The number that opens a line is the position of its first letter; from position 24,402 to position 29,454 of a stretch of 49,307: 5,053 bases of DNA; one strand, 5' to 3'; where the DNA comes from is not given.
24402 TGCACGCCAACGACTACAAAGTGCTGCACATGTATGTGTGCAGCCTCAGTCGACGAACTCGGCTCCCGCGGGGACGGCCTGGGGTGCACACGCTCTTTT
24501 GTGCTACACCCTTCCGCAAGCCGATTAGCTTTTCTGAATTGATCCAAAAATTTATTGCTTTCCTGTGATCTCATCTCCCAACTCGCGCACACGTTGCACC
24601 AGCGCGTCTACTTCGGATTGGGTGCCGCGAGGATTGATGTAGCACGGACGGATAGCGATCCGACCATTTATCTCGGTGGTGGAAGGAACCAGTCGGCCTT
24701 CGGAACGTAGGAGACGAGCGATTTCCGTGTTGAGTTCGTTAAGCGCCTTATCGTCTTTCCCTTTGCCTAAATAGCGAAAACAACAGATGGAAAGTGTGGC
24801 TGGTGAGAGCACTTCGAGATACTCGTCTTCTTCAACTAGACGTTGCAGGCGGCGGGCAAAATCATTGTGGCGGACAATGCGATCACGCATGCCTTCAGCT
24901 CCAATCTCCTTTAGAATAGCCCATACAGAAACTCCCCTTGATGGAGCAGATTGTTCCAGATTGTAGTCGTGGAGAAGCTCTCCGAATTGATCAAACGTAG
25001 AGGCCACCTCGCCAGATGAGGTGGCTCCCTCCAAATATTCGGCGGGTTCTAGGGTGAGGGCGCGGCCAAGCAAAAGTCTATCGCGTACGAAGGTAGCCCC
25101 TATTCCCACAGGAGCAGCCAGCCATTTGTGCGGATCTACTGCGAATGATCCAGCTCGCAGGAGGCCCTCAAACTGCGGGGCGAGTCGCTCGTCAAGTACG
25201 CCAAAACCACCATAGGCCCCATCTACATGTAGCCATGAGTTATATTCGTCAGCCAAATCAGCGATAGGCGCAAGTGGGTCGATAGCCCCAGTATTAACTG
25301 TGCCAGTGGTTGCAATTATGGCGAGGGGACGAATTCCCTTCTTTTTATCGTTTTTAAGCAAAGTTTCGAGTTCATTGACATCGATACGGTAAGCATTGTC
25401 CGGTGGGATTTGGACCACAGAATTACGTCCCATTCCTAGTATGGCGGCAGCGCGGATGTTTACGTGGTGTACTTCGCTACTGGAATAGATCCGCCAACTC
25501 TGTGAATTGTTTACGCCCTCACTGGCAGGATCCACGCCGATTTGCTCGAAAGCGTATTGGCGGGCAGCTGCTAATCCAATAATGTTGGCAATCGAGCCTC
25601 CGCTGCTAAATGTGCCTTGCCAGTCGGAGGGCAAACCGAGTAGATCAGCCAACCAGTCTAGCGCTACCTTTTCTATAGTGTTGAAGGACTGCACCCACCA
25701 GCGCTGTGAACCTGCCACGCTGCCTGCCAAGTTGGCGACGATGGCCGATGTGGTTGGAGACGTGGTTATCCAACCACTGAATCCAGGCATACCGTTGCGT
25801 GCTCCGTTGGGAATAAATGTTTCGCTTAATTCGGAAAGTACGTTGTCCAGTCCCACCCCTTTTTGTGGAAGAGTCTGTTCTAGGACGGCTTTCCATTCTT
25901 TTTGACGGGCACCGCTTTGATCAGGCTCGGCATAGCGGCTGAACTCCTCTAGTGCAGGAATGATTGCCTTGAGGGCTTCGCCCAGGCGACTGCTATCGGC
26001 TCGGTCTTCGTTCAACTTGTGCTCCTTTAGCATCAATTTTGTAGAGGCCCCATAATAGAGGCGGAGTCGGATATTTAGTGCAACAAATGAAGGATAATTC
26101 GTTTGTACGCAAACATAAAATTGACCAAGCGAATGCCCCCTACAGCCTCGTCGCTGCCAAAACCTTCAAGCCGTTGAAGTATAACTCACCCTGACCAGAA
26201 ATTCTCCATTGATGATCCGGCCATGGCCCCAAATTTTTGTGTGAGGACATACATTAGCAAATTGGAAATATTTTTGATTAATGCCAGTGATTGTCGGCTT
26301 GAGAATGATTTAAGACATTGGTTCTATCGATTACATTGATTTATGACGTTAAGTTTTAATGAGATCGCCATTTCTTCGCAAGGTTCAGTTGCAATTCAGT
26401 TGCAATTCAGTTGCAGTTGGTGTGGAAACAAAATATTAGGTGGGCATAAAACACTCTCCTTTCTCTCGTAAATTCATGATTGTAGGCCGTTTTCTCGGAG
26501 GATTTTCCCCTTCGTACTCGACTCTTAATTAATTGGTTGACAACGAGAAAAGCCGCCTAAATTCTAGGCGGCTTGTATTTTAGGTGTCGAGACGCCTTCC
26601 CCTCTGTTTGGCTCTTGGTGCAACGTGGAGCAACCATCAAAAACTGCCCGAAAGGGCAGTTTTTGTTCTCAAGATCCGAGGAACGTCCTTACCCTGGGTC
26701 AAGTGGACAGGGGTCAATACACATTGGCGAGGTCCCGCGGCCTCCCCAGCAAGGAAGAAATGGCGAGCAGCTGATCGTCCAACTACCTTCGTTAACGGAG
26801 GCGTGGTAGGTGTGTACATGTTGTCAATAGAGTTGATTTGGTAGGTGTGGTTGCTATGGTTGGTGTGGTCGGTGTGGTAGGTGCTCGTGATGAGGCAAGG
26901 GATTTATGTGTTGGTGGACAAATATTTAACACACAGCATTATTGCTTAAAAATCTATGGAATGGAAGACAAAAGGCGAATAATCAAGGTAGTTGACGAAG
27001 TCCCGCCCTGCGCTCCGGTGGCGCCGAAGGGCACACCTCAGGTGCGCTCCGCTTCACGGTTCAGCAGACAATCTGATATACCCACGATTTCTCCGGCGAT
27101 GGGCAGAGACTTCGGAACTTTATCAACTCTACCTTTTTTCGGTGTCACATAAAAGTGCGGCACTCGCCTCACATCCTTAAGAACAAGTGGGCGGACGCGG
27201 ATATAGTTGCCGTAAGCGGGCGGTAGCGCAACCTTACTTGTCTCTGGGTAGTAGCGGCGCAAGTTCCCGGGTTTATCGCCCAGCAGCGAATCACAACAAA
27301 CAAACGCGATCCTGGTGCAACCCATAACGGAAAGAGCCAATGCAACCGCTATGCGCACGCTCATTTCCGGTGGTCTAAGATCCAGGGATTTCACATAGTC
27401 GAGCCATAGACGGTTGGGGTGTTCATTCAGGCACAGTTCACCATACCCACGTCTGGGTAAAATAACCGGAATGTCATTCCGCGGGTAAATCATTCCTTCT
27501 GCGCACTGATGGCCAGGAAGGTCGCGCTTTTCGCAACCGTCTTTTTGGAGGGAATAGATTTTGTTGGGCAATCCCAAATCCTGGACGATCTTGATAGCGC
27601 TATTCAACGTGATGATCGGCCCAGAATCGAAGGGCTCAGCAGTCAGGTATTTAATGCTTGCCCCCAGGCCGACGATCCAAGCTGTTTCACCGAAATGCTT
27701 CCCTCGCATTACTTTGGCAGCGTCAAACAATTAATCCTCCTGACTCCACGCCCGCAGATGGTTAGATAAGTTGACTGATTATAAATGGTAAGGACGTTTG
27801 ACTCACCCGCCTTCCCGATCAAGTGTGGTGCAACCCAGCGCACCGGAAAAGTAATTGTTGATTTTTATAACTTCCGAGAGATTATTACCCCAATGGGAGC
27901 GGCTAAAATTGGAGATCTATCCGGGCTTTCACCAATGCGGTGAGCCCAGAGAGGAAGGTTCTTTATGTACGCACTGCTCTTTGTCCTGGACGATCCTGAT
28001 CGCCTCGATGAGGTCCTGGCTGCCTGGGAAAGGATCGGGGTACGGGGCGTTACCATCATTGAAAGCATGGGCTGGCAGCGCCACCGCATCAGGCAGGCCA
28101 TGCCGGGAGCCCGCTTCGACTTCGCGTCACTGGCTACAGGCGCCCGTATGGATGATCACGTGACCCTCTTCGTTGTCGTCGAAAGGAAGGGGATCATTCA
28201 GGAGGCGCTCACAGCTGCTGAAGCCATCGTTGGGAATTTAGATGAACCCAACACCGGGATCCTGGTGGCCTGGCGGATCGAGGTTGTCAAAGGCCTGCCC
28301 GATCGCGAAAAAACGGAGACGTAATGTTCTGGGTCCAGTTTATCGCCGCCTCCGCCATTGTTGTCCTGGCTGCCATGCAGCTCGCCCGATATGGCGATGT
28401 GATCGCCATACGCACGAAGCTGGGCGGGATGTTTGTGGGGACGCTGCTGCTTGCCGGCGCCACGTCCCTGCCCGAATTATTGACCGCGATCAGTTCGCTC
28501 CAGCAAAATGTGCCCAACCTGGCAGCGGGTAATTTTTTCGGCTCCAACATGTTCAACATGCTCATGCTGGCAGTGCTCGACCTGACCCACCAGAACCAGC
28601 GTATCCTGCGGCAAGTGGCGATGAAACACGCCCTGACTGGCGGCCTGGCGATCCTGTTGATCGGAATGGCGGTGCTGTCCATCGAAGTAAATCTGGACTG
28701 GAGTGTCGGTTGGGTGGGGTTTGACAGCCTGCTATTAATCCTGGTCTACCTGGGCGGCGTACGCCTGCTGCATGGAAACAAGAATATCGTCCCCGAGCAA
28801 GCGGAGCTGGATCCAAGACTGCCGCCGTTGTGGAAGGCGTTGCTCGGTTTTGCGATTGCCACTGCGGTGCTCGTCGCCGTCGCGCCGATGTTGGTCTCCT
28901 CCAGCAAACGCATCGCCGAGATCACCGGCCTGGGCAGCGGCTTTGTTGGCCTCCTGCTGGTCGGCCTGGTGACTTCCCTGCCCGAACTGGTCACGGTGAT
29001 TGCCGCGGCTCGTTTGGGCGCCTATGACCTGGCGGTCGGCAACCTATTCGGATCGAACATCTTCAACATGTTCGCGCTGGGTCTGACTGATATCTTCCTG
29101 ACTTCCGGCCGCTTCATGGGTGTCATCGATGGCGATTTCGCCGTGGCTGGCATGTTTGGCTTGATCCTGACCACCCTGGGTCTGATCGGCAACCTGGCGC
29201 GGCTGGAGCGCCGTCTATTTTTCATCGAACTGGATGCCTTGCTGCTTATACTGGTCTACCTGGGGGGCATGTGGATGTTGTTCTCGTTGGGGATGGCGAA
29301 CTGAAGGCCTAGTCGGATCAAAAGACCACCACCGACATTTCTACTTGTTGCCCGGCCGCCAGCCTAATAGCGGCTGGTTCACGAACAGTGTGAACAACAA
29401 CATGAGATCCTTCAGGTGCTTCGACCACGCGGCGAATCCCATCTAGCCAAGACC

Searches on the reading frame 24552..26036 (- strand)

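Call 34: search_protein_families(library=pfam, proteins=[window:24552-26036:-], max_evalue=0.000001)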
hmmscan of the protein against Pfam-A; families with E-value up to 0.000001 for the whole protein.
window:24552-26036:- (494 aa): 1 family
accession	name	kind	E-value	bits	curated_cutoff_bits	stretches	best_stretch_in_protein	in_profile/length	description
PF00282.25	Pyridoxal_deC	-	3e-49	168.2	27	1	49-422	5-374/375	Pyridoxal-dependent decarboxylase conserved domain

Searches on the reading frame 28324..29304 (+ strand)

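Call 34: search_protein_families(library=pfam, proteins=[window:28324-29304:+], max_evalue=0.000001)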
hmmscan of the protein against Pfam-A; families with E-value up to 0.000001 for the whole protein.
window:28324-29304:+ (326 aa): 1 family
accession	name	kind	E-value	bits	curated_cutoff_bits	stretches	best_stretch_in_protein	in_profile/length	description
PF01699.29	Na_Ca_ex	-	8.8e-33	113.8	24.9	2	172-319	2-149/151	Sodium/calcium exchanger protein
